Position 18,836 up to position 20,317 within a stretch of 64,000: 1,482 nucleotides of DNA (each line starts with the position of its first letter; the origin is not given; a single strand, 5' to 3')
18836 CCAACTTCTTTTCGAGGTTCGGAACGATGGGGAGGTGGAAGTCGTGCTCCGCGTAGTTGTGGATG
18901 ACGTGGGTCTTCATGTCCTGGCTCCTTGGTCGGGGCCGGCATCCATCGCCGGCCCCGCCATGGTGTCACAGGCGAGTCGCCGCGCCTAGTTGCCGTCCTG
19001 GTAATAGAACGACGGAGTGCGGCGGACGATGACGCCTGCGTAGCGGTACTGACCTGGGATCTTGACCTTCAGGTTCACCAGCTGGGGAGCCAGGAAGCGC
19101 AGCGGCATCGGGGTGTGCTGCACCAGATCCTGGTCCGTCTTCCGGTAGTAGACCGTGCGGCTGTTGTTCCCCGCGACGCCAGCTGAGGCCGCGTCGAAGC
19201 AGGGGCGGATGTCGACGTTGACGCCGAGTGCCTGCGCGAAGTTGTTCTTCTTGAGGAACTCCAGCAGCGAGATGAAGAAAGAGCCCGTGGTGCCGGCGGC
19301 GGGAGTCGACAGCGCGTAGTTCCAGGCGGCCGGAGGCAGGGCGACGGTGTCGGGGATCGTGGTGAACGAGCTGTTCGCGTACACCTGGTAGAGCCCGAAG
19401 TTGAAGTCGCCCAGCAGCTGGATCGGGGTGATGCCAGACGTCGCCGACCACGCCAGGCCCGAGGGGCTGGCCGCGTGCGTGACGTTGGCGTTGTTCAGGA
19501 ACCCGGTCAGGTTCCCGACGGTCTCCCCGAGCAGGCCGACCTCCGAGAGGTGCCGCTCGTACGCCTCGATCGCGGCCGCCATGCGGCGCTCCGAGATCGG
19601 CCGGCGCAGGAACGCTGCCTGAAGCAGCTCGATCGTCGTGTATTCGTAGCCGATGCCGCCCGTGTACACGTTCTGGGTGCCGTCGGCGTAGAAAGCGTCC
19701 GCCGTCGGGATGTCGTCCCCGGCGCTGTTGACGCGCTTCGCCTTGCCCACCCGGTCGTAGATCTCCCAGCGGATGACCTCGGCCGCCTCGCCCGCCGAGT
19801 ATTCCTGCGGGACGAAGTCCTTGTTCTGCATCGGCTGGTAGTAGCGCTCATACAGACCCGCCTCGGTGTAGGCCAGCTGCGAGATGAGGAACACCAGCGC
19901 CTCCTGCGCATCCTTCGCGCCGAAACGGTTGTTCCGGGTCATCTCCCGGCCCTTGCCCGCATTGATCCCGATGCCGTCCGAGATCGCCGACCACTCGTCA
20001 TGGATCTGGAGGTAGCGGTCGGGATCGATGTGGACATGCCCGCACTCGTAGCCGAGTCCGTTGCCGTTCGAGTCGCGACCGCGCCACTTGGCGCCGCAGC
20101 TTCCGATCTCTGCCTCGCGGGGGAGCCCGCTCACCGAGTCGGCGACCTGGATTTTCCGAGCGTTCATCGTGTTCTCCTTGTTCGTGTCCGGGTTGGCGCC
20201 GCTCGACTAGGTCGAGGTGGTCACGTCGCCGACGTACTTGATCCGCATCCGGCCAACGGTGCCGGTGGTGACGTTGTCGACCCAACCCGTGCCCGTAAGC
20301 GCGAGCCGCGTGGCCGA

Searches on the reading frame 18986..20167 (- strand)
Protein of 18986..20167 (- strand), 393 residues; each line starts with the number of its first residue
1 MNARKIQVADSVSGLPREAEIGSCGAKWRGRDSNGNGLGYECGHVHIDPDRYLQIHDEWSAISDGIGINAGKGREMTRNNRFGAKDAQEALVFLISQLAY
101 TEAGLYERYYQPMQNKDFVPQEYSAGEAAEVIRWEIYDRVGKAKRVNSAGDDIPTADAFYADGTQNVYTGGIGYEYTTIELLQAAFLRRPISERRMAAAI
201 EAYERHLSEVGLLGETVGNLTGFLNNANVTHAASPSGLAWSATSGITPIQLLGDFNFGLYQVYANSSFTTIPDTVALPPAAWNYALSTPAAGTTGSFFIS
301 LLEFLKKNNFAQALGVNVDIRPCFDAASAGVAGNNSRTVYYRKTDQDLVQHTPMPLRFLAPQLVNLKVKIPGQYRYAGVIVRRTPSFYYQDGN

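Call 49: search_dna_similar(query=window:18986-20167:-, collection=phages, mode=protein, max_rows=12)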
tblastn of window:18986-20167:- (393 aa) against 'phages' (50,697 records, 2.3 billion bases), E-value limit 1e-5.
Records with a match: 594; places in all: 596; records where one place covers at least 80% of the query: 91.
Best place of each record, by identity: <60% 594.
By first word of the organism name: Vibrio 265; Klebsiella 75; Escherichia 63; Erwinia 24; Yersinia 24; Aeromonas 22; Rhizobium 18; Pseudomonas 9; Pectobacterium 8; Stenotrophomonas 7; and 28 more.
By host as written in the record: - 256; Klebsiella pneumoniae 43; Escherichia coli 36; Vibrio cyclitrophicus 16; Erwinia amylovora 16; Yersinia enterocolitica 14; Yersinia pseudotuberculosis 8; Vibrio crassostreae 6; and 122 more.
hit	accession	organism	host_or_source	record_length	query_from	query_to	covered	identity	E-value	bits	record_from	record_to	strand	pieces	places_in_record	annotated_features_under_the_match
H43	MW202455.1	Caudoviricetes sp.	Manatee Spring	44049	85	392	78%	45.6%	1e-75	261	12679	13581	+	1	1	hypothetical protein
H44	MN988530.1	Rhizobium phage RHph_N17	Rhizobium phaseoli R630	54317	75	392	81%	32.8%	2e-30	129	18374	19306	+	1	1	putative capsid protein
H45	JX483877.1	Rhizobium phage RHEph05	Rhizobium etli GR56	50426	75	392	81%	32.5%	9e-30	127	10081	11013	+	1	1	putative capsid protein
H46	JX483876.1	Rhizobium phage RHEph04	Rhizobium etli GR56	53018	75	392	81%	32.5%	9e-30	127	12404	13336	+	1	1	putative capsid protein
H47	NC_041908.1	Rhizobium phage RHEph04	Rhizobium etli GR56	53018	75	392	81%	32.5%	9e-30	127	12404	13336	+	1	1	major head protein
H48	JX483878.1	Rhizobium phage RHEph06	Rhizobium etli GR56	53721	75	392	81%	32.5%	9e-30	127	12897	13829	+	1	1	putative capsid protein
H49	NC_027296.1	Rhizobium phage RHEph06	Rhizobium etli GR56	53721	75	392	81%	32.5%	9e-30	127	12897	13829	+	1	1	major head protein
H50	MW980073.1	Rhizobium phage RHEph26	Rhizobium phaseoli sv. phaseoli GR56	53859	75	392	81%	32.5%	9e-30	127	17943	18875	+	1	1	putative capsid protein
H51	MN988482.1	Rhizobium phage RHph_Y17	Rhizobium phaseoli R630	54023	75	392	81%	32.5%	9e-30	127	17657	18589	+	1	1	putative capsid protein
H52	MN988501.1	Rhizobium phage RHph_Y3_43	Rhizobium phaseoli Y3_43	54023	75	392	81%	32.5%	9e-30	127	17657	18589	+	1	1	putative capsid protein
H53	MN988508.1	Rhizobium phage RHph_I36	Rhizobium phaseoli GR56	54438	75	392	81%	32.5%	9e-30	127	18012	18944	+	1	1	putative capsid protein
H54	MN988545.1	Rhizobium phage RHph_Y1_1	Rhizobium phaseoli Y1_1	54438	75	392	81%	32.5%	9e-30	127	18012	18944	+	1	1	putative capsid protein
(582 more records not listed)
